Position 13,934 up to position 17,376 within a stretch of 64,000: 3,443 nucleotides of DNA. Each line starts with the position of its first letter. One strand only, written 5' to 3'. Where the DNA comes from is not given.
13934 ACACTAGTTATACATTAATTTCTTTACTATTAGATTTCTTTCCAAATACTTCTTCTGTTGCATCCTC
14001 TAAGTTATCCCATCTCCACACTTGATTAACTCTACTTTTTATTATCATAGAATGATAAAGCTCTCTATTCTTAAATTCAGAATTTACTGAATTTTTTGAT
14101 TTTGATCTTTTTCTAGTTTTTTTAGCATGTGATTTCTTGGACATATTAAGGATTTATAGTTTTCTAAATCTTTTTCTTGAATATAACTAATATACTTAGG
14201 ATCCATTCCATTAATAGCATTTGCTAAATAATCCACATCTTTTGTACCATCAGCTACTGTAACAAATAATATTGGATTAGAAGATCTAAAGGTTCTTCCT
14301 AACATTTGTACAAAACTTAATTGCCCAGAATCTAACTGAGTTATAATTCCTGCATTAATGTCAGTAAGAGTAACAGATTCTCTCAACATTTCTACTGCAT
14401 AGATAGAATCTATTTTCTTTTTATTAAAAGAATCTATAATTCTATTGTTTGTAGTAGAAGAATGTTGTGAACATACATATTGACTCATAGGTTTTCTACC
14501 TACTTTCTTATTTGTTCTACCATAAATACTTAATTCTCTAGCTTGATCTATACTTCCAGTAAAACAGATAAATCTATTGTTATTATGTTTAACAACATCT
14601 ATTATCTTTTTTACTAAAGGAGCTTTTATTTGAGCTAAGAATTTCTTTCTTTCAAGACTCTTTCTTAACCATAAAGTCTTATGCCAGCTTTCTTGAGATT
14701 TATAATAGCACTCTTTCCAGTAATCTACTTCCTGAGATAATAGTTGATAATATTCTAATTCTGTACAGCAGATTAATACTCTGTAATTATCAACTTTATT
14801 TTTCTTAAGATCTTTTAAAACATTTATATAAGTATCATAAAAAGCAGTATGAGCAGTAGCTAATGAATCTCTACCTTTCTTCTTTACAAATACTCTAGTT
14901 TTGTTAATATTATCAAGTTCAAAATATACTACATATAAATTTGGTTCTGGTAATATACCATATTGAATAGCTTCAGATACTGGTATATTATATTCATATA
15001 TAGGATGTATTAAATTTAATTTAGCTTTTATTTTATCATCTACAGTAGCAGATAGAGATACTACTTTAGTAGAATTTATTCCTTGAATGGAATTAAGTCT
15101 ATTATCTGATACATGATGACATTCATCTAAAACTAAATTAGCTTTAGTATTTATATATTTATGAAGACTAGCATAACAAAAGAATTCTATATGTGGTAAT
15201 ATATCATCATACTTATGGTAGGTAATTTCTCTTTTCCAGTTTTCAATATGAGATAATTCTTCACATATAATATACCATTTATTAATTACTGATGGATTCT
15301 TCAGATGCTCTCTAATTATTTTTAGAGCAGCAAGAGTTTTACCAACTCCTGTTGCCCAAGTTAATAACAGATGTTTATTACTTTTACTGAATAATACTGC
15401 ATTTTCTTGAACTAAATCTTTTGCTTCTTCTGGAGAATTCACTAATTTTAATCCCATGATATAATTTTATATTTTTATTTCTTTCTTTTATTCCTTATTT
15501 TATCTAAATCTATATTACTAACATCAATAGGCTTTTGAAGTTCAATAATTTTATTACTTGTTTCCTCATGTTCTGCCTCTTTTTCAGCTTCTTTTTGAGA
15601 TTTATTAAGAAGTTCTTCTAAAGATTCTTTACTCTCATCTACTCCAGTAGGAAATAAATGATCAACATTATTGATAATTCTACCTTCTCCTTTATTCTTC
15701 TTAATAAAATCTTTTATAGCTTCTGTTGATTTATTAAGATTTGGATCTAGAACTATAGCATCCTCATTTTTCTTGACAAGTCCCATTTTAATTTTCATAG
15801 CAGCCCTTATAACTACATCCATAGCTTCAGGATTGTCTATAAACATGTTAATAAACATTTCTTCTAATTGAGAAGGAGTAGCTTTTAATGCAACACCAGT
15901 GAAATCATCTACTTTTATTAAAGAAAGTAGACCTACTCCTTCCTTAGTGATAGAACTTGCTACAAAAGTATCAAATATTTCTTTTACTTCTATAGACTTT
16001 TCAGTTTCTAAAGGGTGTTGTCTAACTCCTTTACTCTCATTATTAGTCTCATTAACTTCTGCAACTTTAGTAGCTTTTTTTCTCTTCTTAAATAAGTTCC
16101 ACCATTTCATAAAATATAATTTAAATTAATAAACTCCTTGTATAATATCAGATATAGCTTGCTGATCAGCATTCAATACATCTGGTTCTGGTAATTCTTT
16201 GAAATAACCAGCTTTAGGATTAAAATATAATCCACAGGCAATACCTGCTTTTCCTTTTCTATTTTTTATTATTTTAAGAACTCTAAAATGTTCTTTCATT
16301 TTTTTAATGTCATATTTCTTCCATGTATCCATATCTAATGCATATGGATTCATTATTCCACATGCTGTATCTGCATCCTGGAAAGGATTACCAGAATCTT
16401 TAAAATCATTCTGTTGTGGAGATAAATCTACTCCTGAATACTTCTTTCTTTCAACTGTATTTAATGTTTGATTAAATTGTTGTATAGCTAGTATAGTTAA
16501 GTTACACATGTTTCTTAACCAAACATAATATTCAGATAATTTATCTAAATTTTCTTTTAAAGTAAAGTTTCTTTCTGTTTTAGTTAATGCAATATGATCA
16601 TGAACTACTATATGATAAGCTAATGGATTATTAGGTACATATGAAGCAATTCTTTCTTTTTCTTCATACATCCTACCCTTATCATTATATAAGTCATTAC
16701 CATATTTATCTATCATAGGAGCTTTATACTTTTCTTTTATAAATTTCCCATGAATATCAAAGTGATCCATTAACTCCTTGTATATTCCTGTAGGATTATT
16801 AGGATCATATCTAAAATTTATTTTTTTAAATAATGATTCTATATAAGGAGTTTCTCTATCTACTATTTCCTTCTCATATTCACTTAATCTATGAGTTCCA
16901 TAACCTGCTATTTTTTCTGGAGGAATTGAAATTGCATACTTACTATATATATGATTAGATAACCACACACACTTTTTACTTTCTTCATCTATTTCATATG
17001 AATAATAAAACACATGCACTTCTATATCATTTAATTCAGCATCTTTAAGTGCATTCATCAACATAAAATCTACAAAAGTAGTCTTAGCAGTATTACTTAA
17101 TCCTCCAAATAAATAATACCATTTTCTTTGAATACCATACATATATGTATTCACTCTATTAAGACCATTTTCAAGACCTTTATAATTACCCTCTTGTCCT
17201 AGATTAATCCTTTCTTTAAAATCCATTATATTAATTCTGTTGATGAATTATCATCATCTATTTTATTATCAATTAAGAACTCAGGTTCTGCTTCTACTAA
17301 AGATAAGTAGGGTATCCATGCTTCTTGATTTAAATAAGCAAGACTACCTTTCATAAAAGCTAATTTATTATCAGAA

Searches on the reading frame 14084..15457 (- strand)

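Call 19: search_protein_families(library=phrogs, proteins=[window:14084-15457:-], max_evalue=0.001)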
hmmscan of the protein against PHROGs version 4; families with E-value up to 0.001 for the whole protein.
window:14084-15457:- (457 aa): 3 families
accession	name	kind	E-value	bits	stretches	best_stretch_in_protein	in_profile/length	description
phrog_16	-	DNA, RNA and nucleotide metabolism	2.9e-17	63.2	1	17-395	277-589/986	DNA helicase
phrog_62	-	DNA, RNA and nucleotide metabolism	5.5e-07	28.4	1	17-138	701-848/1881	DNA helicase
phrog_2488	-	DNA, RNA and nucleotide metabolism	7.8e-05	22.6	0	20-47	31-58/579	DNA helicase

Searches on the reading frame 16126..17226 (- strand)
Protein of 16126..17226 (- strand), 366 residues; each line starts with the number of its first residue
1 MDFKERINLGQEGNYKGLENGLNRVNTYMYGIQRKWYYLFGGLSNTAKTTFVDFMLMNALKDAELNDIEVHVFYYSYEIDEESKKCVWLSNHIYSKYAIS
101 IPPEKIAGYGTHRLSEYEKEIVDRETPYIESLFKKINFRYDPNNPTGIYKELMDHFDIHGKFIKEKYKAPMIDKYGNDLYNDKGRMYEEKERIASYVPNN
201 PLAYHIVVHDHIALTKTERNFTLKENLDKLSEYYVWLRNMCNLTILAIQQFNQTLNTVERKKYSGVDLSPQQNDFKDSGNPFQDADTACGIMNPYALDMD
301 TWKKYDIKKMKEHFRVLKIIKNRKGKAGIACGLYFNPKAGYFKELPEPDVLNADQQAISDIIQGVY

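Call 19: search_protein_families(library=phrogs, proteins=[window:16126-17226:-], max_evalue=0.001)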
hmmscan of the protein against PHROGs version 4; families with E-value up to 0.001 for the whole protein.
window:16126-17226:- (366 aa): 4 families
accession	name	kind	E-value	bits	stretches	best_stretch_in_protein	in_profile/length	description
phrog_15558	-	unknown function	2.6e-18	67.3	1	136-304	199-352/403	-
phrog_19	-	DNA, RNA and nucleotide metabolism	4.6e-13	49.9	1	204-349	458-585/621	DnaB-like replicative helicase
phrog_239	-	DNA, RNA and nucleotide metabolism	7.8e-06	26.1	1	208-354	473-608/801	DNA primase/helicase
phrog_243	-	DNA, RNA and nucleotide metabolism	9.8e-06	25.7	0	189-346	128-269/273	DnaB-like replicative helicase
